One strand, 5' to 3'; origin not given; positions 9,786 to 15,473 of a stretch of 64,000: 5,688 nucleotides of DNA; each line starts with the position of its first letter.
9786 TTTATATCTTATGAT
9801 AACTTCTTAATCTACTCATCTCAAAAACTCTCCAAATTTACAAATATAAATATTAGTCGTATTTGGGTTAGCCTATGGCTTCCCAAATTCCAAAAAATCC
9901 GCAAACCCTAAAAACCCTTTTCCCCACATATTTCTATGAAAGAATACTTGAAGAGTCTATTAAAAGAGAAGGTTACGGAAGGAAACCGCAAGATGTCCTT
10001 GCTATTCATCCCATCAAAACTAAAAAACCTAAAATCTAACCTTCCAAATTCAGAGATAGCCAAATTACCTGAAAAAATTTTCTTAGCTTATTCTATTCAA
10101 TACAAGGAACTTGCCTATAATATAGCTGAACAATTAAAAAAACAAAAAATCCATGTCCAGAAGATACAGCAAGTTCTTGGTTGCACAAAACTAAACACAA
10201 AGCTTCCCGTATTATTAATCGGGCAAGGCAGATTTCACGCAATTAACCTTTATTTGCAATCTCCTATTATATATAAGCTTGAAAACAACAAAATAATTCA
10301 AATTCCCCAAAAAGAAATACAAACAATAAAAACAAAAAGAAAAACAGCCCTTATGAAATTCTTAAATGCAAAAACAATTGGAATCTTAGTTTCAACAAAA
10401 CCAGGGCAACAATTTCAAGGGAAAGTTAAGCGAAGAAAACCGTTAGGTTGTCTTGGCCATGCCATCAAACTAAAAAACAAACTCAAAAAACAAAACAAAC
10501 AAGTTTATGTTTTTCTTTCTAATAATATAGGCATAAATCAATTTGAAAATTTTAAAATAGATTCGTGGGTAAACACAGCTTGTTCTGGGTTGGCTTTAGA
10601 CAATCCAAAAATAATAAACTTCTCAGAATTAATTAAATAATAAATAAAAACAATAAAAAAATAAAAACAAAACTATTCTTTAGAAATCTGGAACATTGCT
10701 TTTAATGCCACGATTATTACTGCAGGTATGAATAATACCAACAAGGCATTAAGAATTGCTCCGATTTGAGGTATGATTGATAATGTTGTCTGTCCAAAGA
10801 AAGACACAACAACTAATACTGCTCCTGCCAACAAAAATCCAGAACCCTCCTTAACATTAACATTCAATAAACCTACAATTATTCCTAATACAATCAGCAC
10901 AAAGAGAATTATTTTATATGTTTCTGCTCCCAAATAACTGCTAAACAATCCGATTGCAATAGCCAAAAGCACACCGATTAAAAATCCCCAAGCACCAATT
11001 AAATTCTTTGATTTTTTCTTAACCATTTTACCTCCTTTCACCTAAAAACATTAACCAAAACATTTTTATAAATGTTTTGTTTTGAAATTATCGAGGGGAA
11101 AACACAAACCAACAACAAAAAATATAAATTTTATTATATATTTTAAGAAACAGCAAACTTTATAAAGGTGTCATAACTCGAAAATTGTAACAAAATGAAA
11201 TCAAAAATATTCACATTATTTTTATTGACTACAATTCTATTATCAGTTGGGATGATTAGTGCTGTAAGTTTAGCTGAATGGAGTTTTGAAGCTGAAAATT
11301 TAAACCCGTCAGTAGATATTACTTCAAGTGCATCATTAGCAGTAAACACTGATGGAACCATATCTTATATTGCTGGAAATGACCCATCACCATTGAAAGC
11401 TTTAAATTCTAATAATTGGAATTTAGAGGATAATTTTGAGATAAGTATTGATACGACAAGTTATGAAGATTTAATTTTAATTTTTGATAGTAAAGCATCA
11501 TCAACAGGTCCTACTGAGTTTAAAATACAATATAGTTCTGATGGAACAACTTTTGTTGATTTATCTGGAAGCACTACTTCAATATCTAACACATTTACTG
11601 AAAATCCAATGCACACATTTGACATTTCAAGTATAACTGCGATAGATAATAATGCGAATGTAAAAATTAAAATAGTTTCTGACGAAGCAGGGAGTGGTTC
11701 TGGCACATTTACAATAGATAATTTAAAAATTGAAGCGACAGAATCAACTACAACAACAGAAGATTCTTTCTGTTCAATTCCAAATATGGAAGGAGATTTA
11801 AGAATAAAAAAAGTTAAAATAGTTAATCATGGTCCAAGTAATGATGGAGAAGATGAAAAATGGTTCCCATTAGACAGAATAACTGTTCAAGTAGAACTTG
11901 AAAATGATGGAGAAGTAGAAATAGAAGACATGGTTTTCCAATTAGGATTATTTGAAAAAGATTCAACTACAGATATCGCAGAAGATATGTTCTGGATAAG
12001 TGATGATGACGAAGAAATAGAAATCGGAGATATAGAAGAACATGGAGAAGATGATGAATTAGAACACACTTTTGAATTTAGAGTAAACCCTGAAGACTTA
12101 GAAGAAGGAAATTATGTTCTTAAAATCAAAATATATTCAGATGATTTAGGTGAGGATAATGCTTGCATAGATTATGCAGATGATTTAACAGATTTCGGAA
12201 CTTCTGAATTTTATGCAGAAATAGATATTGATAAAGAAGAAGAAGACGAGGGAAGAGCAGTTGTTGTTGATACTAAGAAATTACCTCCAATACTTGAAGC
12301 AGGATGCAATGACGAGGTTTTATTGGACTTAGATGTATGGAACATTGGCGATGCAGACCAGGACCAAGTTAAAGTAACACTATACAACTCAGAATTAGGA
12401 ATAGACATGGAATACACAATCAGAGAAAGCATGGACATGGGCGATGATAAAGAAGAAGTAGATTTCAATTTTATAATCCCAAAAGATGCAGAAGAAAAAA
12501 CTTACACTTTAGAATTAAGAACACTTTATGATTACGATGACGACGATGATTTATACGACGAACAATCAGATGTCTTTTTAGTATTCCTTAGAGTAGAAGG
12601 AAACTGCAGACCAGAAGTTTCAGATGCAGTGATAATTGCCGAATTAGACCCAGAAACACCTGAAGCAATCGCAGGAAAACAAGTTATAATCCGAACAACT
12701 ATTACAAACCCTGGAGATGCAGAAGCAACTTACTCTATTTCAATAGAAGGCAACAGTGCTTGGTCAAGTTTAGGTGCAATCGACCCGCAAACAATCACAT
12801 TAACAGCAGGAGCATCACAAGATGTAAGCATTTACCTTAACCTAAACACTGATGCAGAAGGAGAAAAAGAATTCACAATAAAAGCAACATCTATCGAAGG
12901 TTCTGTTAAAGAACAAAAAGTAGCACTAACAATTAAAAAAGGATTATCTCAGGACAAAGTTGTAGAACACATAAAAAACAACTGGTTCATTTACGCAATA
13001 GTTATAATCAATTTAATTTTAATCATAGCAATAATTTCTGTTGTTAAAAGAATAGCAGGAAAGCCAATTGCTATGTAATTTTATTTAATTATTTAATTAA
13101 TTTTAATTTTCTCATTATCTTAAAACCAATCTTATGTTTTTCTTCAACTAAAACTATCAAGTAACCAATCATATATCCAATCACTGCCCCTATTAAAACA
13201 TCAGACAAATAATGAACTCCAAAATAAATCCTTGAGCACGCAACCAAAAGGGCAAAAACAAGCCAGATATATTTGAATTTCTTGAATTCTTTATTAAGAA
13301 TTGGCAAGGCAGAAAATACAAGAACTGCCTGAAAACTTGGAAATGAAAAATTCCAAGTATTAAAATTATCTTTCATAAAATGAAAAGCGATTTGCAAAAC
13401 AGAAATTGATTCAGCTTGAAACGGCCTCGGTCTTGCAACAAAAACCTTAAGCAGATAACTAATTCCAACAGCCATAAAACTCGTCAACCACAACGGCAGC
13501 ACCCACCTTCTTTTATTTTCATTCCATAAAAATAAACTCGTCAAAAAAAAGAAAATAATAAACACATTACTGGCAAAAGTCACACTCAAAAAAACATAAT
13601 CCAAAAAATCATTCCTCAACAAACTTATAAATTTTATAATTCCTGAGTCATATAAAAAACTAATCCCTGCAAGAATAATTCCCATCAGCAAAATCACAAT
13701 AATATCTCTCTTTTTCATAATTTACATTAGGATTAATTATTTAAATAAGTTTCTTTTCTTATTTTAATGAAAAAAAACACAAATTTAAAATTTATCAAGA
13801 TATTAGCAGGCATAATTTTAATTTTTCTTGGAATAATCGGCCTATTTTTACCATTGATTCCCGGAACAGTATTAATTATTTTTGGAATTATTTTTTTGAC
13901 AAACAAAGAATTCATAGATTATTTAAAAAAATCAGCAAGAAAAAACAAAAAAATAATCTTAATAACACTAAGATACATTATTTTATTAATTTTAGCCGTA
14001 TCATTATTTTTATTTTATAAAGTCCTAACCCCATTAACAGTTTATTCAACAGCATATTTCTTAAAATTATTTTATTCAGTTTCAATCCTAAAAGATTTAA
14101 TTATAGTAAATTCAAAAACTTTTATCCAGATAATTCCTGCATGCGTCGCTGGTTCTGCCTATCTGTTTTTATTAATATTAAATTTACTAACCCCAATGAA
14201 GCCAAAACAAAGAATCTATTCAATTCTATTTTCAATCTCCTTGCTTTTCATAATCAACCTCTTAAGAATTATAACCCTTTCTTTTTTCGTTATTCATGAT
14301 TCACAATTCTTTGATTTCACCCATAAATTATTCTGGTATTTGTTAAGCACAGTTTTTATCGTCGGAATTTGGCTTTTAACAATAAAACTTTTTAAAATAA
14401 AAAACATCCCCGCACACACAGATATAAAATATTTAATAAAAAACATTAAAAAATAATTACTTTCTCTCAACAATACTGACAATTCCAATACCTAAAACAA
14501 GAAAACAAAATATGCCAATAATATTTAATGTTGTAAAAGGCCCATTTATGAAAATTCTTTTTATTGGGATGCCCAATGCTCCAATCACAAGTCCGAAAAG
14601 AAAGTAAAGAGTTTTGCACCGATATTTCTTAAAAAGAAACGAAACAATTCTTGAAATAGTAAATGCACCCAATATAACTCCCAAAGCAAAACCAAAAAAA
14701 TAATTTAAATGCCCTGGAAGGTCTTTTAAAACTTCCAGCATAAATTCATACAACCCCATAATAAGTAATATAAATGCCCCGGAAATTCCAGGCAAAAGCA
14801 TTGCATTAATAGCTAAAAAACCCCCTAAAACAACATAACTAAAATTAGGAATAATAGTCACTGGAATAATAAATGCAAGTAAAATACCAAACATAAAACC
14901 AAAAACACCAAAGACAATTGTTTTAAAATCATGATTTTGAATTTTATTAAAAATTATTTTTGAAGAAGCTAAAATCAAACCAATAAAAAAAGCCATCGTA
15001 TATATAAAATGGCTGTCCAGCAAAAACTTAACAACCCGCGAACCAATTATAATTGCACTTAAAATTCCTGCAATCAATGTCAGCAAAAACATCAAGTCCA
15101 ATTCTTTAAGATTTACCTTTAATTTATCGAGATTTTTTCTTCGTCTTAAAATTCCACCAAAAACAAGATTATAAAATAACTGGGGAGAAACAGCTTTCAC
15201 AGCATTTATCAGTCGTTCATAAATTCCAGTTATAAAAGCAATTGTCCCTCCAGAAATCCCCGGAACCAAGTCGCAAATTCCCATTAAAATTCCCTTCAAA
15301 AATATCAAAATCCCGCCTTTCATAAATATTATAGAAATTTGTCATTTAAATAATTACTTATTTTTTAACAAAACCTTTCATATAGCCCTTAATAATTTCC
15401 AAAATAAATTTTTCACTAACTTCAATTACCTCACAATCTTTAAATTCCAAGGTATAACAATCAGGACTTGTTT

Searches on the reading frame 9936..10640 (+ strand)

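Call 44: search_protein_families(library=pfam, proteins=[window:9936-10640:+], max_evalue=0.001)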
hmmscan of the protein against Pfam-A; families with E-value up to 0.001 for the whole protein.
window:9936-10640:+ (234 aa): 1 family
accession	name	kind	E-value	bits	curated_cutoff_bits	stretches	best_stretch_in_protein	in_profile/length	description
PF01866.22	Diphthamide_syn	-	1.7e-26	93.8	33.2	1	19-224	62-275/302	Putative diphthamide synthesis protein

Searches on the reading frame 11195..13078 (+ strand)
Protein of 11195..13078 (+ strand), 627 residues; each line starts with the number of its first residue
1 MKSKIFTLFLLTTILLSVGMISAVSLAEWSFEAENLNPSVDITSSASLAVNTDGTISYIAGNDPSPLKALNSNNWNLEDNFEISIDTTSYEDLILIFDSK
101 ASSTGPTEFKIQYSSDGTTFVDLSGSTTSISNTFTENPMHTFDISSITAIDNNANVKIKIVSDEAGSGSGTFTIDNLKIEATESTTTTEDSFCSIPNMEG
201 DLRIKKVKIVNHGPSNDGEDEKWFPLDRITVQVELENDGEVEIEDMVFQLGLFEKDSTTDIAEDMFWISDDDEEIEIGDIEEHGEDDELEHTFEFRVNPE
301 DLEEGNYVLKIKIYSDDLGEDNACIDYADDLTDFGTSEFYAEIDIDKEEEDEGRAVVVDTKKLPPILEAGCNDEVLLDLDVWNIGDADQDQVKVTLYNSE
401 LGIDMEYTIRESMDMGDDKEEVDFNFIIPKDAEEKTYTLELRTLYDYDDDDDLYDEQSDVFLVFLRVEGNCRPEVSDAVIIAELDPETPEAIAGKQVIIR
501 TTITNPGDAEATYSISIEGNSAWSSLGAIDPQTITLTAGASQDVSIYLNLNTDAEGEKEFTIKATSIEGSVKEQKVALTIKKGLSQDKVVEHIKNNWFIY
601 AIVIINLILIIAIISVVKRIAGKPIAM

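Call 20: search_protein_families(library=pfam, proteins=[window:11195-13078:+], max_evalue=0.001)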
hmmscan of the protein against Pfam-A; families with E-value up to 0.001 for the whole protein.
window:11195-13078:+ (627 aa): 3 families
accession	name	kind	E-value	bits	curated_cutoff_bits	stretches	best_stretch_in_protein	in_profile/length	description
PF00754.31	F5_F8_type_C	-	9.2e-06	26.2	28.2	0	103-162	60-114/127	F5/8 type C domain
PF11614.14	FixG_C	-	0.00024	21.7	25.6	0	502-571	38-109/119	IG-like fold at C-terminal of FixG, putative oxidoreductase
PF10633.15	NPCBM_assoc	-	0.00066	20.2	24.4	0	492-565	2-76/78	NPCBM-associated, NEW3 domain of alpha-galactosidase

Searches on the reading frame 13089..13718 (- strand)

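Call 44: search_protein_families(library=pfam, proteins=[window:13089-13718:-], max_evalue=0.001)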
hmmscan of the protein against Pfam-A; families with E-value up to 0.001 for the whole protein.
window:13089-13718:- (209 aa): 2 families
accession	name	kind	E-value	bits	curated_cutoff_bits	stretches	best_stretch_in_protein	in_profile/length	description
PF01569.27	PAP2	-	3.2e-19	69.4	27.2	1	73-194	2-127/130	PAP2 superfamily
PF14378.12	PAP2_3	-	1.2e-07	32.2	27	1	43-186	31-189/190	PAP2 superfamily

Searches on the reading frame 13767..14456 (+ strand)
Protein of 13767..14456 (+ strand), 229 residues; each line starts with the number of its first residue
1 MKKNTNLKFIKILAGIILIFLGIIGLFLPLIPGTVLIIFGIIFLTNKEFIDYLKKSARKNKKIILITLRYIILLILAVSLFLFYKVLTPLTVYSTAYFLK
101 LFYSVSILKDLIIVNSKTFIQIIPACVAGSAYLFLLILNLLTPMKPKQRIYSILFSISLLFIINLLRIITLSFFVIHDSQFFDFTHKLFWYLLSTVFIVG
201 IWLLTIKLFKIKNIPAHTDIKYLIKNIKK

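Call 44: search_protein_families(library=pfam, proteins=[window:13767-14456:+], max_evalue=0.001)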
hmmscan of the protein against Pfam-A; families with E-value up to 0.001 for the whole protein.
window:13767-14456:+ (229 aa): 1 family
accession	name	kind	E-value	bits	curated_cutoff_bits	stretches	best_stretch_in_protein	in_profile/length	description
PF09721.15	Exosortase_EpsH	-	1.5e-06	28.3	25.7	1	20-204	75-250/254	Transmembrane exosortase (Exosortase_EpsH)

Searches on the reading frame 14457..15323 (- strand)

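Call 8: search_protein_families(library=pfam, proteins=[window:14457-15323:-], max_evalue=0.01)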
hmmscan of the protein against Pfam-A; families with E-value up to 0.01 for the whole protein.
window:14457-15323:- (288 aa): 1 family
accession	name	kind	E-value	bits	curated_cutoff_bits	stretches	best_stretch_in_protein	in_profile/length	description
PF04018.18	VCA0040-like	-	3.6e-62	210.6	26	1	14-251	1-226/246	Undecaprenyl phosphate translocase-like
